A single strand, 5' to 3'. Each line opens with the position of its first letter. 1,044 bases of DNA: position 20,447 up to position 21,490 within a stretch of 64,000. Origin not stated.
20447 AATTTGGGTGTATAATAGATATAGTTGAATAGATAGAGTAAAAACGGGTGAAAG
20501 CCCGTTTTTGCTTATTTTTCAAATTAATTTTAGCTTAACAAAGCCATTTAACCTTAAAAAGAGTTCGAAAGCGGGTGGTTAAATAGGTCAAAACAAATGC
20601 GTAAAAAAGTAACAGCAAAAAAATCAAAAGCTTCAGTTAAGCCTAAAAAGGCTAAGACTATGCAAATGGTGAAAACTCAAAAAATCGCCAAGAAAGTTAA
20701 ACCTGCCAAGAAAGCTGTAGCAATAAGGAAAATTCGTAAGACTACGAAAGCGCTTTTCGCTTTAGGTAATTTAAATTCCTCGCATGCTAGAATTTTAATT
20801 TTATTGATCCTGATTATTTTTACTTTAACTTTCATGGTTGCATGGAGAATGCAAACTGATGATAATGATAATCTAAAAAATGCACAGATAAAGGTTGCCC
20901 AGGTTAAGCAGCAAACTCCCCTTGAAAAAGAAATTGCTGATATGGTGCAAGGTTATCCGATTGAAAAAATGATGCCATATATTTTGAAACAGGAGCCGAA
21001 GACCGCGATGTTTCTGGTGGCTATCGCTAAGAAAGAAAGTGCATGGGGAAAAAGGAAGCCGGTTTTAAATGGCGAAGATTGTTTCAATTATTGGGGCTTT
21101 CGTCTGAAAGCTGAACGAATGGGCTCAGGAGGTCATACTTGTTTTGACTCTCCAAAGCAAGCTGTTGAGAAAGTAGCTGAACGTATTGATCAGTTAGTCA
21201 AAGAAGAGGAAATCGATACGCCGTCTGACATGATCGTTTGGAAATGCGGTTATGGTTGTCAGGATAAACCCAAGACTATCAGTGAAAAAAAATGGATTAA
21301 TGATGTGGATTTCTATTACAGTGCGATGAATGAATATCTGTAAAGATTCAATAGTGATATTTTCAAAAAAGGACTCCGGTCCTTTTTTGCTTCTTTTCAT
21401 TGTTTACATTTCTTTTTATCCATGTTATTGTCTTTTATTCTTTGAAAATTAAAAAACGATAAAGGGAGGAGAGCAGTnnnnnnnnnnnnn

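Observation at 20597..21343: Three paralogous membrane-anchored ESxWG (GH73-like) putative muramidases, one with a histone-H1-like Lys-rich tail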

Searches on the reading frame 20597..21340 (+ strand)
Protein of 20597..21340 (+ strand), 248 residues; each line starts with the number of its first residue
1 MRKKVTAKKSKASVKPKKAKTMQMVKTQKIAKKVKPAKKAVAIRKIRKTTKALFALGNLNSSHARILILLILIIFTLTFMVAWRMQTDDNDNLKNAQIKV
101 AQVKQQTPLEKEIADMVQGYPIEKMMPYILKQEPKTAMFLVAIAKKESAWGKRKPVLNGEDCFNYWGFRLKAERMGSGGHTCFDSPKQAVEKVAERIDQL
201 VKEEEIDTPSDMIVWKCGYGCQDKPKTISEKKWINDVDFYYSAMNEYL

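Call 4: search_protein_families(library=pfam, proteins=[window:20597-21340:+], max_evalue=10)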
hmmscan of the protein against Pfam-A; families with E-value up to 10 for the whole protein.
window:20597-21340:+ (248 aa): 4 families
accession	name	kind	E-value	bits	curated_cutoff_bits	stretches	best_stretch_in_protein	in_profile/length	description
PF03115.20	Astro_capsid_N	-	0.063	13.1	23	1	4-64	21-84/249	Astrovirus capsid protein nucleoplasmin-like domain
PF24838.2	8xMP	-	0.074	13.3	30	1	55-101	38-84/136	Octameric membrane protein family (8xMP)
PF23809.1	Phage_holin_9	-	0.13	12.5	27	1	26-82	9-65/130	Bacteriophage holin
PF05814.16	Ac76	-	4.1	7.9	22.5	1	61-106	23-68/83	Orf76 (Ac76)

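Call 5: search_protein_families(library=ncbifam, proteins=[window:20597-21340:+], max_evalue=10)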
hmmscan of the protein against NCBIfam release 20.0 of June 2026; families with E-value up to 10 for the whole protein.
window:20597-21340:+ (248 aa): 1 family
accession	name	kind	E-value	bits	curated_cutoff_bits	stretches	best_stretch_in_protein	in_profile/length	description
NF045745.1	MPN262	equivalog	1.5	7.4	800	1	65-107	22-64/475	MPN262 family protein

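Call 6: find_homologous_proteins(query=window:20597-21340:+)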
Query window:20597-21340:+ (248 aa): 629 proteins with E <= 0.001 among 1527 candidates; the best 120 are listed.
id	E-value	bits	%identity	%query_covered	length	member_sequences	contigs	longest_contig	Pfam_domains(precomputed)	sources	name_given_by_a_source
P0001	5.6e-160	548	100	100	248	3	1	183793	-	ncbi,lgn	-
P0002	1.9e-117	409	72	91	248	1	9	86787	-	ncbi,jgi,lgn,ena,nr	ncbi:MAG: hypothetical protein ACD_14C00060G0003 [uncultured bacterium]|nr:MAG: hypothetical protein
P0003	3.3e-114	398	73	90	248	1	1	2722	-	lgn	-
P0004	1.5e-110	386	70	96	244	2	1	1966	-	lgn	-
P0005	2.6e-107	376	69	90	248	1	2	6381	-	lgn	-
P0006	2.5e-106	373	72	81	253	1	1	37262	-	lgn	-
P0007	2.5e-106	373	69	95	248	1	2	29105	-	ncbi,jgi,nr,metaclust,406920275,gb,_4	ncbi:MAG: hypothetical protein ACD_56C00141G0004 [uncultured bacterium]|nr:MAG: hypothetical protein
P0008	3.4e-101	356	72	85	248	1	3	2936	-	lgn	-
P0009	7.3e-98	345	72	83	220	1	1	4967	-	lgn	-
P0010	2.5e-97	343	65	94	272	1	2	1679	-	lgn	-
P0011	9.8e-97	341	70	90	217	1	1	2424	-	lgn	-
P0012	2.5e-96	340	70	89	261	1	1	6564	-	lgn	-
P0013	3.2e-95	336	69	82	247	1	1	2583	-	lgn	-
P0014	2.6e-87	310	65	83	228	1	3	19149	-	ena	-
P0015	3.0e-87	310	64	83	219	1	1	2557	-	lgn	-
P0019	4.0e-82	293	61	85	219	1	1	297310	-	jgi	jgi:hypothetical protein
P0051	2.6e-75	271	61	79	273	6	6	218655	-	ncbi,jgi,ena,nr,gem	ncbi:MAG TPA: hypothetical protein P5323_02365 [Candidatus Moranbacteria bacterium]|nr:hypothetical 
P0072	3.9e-73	264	59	80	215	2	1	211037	-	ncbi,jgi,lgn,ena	ncbi:MAG: hypothetical protein WCI36_00355 [bacterium]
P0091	1.8e-70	255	55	81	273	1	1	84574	-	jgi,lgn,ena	-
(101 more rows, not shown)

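Call 7: search_solved_structures(query=A1, max_evalue=10, show_alignments=3)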
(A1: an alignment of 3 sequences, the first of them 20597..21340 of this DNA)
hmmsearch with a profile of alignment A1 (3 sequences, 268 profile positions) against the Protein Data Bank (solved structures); distinct sequences matched with E-value up to 10: 32.
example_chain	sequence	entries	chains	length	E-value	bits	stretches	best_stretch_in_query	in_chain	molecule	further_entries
4zoq_A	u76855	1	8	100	0.29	13.7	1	79-145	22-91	Intracellular serine protease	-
5dn4_A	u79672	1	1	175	0.41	13.2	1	160-197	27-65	Peptidoglycan hydrolase FlgJ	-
1ki9_A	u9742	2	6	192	0.42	13.1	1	81-143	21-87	adenylate kinase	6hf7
7yv9_B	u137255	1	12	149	0.45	13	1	84-140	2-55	Calmodulin-1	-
9n5z_F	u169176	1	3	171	0.46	13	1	186-226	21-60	Hemagglutinin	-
6xyr_A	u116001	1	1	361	0.47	13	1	75-140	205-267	T4Lnano,Endolysin,Calmodulin,Endolysin,Calmodulin-1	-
4wsw_B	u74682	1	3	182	0.49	12.9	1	186-227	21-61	Hemagglutinin HA2 chain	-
5gjt_B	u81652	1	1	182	0.49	12.9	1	186-226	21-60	Hemagglutinin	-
4lxv_B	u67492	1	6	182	0.49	12.9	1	186-226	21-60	Hemagglutinin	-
5dn5_A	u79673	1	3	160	0.52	12.8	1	160-197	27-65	Peptidoglycan hydrolase FlgJ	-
4cyv_B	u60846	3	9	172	0.53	12.8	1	186-227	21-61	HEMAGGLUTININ | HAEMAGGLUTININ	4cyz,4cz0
4cyw_B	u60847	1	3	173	0.54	12.8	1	186-227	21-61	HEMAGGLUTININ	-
1k8u_A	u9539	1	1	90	0.66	12.5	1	67-128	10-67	S100A6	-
1k96_A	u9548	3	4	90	0.67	12.5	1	67-128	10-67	S100A6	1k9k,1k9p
2m1k_B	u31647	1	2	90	0.67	12.5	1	67-128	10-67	Protein S100-A6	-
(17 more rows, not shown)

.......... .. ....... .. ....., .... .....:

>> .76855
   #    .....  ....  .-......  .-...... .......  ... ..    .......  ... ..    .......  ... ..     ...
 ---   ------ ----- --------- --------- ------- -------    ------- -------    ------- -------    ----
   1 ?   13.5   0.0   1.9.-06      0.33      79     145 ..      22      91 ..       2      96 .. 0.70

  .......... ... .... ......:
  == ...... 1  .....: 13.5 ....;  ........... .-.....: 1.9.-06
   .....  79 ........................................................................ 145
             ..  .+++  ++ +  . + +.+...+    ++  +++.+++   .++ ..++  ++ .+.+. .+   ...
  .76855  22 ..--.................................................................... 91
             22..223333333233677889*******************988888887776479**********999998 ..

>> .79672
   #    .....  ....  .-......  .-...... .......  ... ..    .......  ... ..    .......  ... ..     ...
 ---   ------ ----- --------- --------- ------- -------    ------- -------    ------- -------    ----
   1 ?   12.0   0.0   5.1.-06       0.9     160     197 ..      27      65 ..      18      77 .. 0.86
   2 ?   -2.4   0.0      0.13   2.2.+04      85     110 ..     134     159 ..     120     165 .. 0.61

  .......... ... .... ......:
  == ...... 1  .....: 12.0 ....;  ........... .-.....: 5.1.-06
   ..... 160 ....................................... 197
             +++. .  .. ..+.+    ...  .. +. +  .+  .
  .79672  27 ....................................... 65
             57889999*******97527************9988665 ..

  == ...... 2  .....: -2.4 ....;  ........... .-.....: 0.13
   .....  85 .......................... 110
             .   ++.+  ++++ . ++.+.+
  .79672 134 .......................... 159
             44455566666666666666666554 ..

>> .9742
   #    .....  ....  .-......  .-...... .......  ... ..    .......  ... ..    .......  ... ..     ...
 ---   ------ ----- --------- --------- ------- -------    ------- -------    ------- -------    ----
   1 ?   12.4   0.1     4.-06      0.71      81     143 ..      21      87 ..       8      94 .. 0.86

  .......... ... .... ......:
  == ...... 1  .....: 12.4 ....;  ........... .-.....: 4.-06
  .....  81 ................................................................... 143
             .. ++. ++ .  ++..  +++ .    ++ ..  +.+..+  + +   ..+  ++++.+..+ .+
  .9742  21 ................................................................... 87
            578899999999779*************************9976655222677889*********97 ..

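Call 12: search_solved_structures(query=A2, max_evalue=10, show_alignments=3)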
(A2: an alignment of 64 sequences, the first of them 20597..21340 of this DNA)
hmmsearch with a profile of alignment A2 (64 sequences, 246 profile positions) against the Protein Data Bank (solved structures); distinct sequences matched with E-value up to 10: 1.
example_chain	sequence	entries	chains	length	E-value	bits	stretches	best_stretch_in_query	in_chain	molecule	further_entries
5hgc_A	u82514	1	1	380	0.75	12.6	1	60-148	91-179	Serpin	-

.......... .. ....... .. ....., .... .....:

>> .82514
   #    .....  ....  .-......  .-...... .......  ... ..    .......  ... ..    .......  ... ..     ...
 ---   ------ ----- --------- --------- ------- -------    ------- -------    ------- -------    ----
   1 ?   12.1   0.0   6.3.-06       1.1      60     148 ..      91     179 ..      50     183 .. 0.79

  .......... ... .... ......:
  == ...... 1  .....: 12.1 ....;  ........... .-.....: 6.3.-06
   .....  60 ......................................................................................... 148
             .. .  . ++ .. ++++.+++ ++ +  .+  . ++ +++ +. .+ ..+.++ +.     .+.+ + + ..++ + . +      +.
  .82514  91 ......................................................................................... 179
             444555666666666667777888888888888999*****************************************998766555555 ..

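Call 19: predict_structure(alignment_id=A2)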
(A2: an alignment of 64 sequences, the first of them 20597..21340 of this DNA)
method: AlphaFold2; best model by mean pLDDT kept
length: 248 residues; sequences in the alignment: 64
mean_pLDDT: 80.8   pTM: 0.58
mean pLDDT of the five models: 80.8, 80.6, 79.7, 78.2, 76.7
residues with pLDDT >= 90: 118; 70-90: 56; 50-70: 65; < 50: 9
segments of 3 or more residues with pLDDT < 50: none
pLDDT, mean of each block of 10 residues (from residue 1): 55 57 53 57 55 64 85 93 75 53 82 93 94 96 90 84 89 83 94 97 96 94 94 96 92
secondary structure, 60 per line:
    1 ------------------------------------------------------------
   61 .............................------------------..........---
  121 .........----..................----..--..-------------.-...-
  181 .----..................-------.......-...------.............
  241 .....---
elements in order: H61-89 H108-117 H121-129 H134-151 H186-203 H211-217 H228-245

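Call 25: search_protein_families(library=pfam, alignment_id=A2, max_evalue=1)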
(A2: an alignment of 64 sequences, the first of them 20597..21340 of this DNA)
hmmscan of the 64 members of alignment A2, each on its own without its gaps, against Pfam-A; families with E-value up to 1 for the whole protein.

A. member 1, window:20597-21340:+ (248 aa): 3 families
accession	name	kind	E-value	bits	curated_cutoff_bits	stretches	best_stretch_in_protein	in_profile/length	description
PF03115.20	Astro_capsid_N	-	0.063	13.1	23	1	4-64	21-84/249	Astrovirus capsid protein nucleoplasmin-like domain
PF24838.2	8xMP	-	0.074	13.3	30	1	55-101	38-84/136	Octameric membrane protein family (8xMP)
PF23809.1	Phage_holin_9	-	0.13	12.5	27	1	26-82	9-65/130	Bacteriophage holin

B. families by the number of members that match (of 64 scanned): 43 families (the first 25 are shown)
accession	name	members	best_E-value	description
PF01832.25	Glucosaminidase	27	0.0098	Mannosyl-glycoprotein endo-beta-N-acetylglucosaminidase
PF05399.16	EVI2A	3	0.023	Ectropic viral integration site 2A protein (EVI2A)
PF03839.21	Sec62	3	0.054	Translocation protein Sec62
PF07790.16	Pilin_N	2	0.021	Archaeal Type IV pilin, N-terminal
PF10177.14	DUF2371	2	0.045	Uncharacterised conserved protein (DUF2371)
PF16960.11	HpuA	2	0.072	Haemoglobin-haptoglobin utilisation, porphyrin transporter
PF03690.18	MYG1_exonuc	2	0.082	Uncharacterised protein family (UPF0160)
PF12698.13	ABC2_membrane_3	2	0.11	ABC-2 family transporter protein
PF20990.2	DUF2207_C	2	0.17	Predicted membrane protein (DUF2207) C-terminal domain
PF02554.20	CstA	1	0.0072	Carbon starvation protein CstA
PF16232.10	DUF4891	1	0.028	Domain of unknown function (DUF4891)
PF09746.14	Membralin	1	0.028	Tumour-associated protein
PF02174.23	IRS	1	0.031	PTB domain (IRS-1 type)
PF25428.1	DUF7894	1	0.053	Domain of unknown function (DUF7894)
PF13273.12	DUF4064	1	0.058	Protein of unknown function (DUF4064)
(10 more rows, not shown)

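Call 27: fold_search(model_id=the predicted structure, library=pdb)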
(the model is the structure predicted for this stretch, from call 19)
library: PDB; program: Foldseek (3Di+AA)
matches with E <= 10: 72; with E <= 0.001: 0
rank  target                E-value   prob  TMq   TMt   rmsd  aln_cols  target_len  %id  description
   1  3vwo                  4.8e-03  1.00  0.31  0.46   7.8       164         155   16  Crystal structure of peptidoglycan hydrolase mutant from Sphingomonas sp. A1 (released 2013-09-04)
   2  3k3t                  2.3e-02  0.99  0.32  0.47   7.3       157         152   15  E185A mutant of peptidoglycan hydrolase from Sphingomonas sp. A1 (released 2010-07-14)
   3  8yxk_A                2.4e-01  0.95  0.34  0.52   4.6       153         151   16  X-ray structure of Clostridioides difficile endolysin Ecd09610 glucosaminidase domain. (released 2024-05-15)
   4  4kt3_A                2.6e-01  0.84  0.30  0.47   7.2       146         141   15  Structure of a type VI secretion system effector-immunity complex from Pseudomonas protegens (released 2013-07-31)
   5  6cf9                  4.2e-01  0.84  0.36  0.18  10.5       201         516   10  Crystal structure of soluble lytic transglycosylase Cj0843 of Campylobacter jejuni at 2.3A resolution in I23 space group (released 2018-05-30)
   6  8gfc                  4.6e-01  0.85  0.33  0.18   5.5       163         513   12  Crystal structure of soluble lytic transglycosylase Cj0843 of Campylobacter jejuni in complex with Fv17b inhibitor (released 2023-05-24)
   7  8gf0                  5.2e-01  0.84  0.36  0.18   7.8       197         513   11  Crystal structure of soluble lytic transglycosylase Cj0843 of Campylobacter jejuni in complex with LV8044 inhibitor (released 2023-05-24)
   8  8gez                  9.9e-01  0.69  0.36  0.19   7.8       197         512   11  Crystal structure of soluble lytic transglycosylase Cj0843 of Campylobacter jejuni in complex with LV8036 inhibitor (released 2023-05-24)
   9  8gfb                  1.1e+00  0.38  0.27  0.14   9.0       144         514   14  Crystal structure of soluble lytic transglycosylase Cj0843 of Campylobacter jejuni in complex with Fv16b inhibitor (released 2023-05-24)
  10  6fbt_A                1.1e+00  0.69  0.34  0.15   5.7       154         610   10  The X-ray Structure of Lytic Transglycosylase Slt from Pseudomonas aeruginosa in complex with the reaction product NAG (released 2018-04-18)
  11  3wh1_A                1.1e+00  0.21  0.27  0.32  10.1       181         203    9  Crystal Structure of a Family GH19 Chitinase from Bryum coronatum in complex with (GlcNAc)4 at 1.0 A resolution (released 2014-03-26)
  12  3jv2_B                1.1e+00  0.08  0.17  0.07  15.5       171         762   10  Crystal Structure of B. subtilis SecA with bound peptide (released 2009-11-24)
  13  6cf8                  1.2e+00  0.54  0.34  0.18   7.8       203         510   10  Crystal structure of Cj0843 lytic transglycosylase of Campylobacter jejuni at 1.87A resolution (released 2018-05-30)
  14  8gfq                  1.4e+00  0.72  0.35  0.18   6.1       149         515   13  Crystal structure of soluble lytic transglycosylase Cj0843 of Campylobacter jejuni in complex with Fv32r inhibitor (released 2023-05-24)
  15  5jts                  1.5e+00  0.20  0.26  0.34   8.2       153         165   10  Structure of a beta-1,4-mannanase, SsGH134. (released 2016-11-16)
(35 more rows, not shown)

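Call 29: list_cluster_members(proteins=[window:20597-21340:+, window:48634-49647:+, window:49871-50614:+])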
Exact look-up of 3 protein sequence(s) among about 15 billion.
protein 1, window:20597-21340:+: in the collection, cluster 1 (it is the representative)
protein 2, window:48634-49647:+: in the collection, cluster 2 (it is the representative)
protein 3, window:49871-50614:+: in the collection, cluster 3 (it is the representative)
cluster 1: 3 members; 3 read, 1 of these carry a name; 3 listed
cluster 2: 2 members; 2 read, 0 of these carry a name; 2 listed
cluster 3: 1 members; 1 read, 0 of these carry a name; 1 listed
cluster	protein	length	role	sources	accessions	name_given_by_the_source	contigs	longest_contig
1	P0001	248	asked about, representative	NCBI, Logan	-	-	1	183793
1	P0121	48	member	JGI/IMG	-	hypothetical protein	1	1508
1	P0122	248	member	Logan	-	-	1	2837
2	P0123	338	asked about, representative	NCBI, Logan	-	-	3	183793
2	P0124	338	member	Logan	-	-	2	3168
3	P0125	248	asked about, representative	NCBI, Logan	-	-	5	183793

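Call 31: find_encoding_contigs(protein=P0001, flank=3000, max_places=3)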
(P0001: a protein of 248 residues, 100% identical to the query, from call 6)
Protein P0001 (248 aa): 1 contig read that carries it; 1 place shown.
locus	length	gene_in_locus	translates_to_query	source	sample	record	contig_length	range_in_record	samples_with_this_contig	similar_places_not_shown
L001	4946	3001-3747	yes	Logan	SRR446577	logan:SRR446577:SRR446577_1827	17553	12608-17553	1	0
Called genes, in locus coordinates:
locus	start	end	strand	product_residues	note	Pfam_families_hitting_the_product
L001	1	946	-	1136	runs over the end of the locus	PF00873:ACR_tran, PF02355:SecD_SecF_C (faint), PF00873:ACR_tran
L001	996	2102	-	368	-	PF25919:BSH_CusB (faint), PF25997:BSH_YhbJ (faint), PF25917:BSH_RND, PF25973:BSH_CzcB (weak), PF25989:YknX_C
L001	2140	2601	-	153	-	PF12802:MarR_2, PF01022:HTH_5 (weak), PF01047:MarR, PF13412:HTH_24 (weak), PF13601:HTH_34 (weak)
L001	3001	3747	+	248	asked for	-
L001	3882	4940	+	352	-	PF04055:Radical_SAM (weak)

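Call 32: find_encoding_contigs(protein=P0019, flank=6000, max_places=2)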
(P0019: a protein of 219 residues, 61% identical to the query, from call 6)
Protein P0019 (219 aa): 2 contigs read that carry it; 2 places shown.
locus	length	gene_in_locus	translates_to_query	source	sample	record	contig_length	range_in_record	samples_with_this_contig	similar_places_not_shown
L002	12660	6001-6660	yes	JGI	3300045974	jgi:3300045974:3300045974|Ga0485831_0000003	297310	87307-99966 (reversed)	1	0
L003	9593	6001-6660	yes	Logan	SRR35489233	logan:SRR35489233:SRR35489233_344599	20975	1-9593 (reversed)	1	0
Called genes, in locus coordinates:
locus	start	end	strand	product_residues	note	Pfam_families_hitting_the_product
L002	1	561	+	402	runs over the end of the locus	PF05496:RuvB_N, PF20720:nSTAND3 (weak), PF00004:AAA, PF01078:Mg_chelatase (faint), PF07728:AAA_5 (faint), PF13173:AAA_14 (weak), PF16193:AAA_assoc_2, PF12002:MgsA_C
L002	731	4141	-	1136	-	PF00873:ACR_tran, PF02355:SecD_SecF_C (faint), PF00873:ACR_tran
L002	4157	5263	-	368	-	PF25919:BSH_CusB (weak), PF25997:BSH_YhbJ (faint), PF25917:BSH_RND, PF25973:BSH_CzcB (faint), PF25989:YknX_C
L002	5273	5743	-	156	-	PF01022:HTH_5 (weak), PF12802:MarR_2 (faint), PF13412:HTH_24 (weak), PF13601:HTH_34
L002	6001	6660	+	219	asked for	-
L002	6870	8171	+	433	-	PF00206:Lyase_1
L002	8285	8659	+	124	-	-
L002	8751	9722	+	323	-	PF01207:Dus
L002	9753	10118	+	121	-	PF04020:Phage_holin_4_2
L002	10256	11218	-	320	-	PF01018:GTP1_OBG, PF03193:RsgA_GTPase (faint), PF01926:MMR_HSR1, PF02421:FeoB_N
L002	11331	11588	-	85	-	-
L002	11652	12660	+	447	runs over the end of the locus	PF00890:FAD_binding_2, PF01134:GIDA, PF01266:DAO (weak), PF01494:FAD_binding_3 (weak), PF03486:HI0933_like, PF07992:Pyr_redox_2, PF12831:FAD_oxidored, PF22780:HI0933_like_1st, +4 more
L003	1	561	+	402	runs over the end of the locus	PF05496:RuvB_N, PF20720:nSTAND3 (weak), PF00004:AAA, PF01078:Mg_chelatase (faint), PF07728:AAA_5 (faint), PF13173:AAA_14 (weak), PF16193:AAA_assoc_2, PF12002:MgsA_C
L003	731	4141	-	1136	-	PF00873:ACR_tran, PF02355:SecD_SecF_C (faint), PF00873:ACR_tran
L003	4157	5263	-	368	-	PF25919:BSH_CusB (weak), PF25997:BSH_YhbJ (faint), PF25917:BSH_RND, PF25973:BSH_CzcB (faint), PF25989:YknX_C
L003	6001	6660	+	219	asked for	-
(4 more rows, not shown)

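Call 33: find_encoding_contigs(protein=P0051, flank=6000, max_places=1)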
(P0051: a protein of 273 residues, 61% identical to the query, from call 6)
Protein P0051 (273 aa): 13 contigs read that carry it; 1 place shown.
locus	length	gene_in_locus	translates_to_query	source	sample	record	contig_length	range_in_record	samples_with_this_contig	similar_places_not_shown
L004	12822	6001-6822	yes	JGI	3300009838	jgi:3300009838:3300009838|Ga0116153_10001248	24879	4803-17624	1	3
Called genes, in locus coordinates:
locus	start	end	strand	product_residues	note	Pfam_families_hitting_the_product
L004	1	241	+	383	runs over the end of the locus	-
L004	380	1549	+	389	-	PF25917:BSH_RND, PF25973:BSH_CzcB (weak), PF25990:Beta-barrel_YknX (weak), PF25967:RND-MFP_C (weak), PF25975:CzcB_C (weak), PF25989:YknX_C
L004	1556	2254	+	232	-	PF00005:ABC_tran, PF02463:SMC_N (faint), PF13304:AAA_21 (faint)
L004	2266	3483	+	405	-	PF12704:MacB_PCD, PF02687:FtsX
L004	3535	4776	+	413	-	PF00158:Sigma54_activat (faint), PF05496:RuvB_N, PF00004:AAA, PF07728:AAA_5 (weak), PF13173:AAA_14 (faint), PF16193:AAA_assoc_2, PF12002:MgsA_C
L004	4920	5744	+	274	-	-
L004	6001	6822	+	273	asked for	-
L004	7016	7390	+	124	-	-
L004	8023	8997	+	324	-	PF01207:Dus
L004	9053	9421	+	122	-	PF04020:Phage_holin_4_2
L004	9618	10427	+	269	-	PF01734:Patatin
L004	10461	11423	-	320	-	PF01018:GTP1_OBG, PF01926:MMR_HSR1, PF02421:FeoB_N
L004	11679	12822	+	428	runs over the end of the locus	PF13406:SLT_2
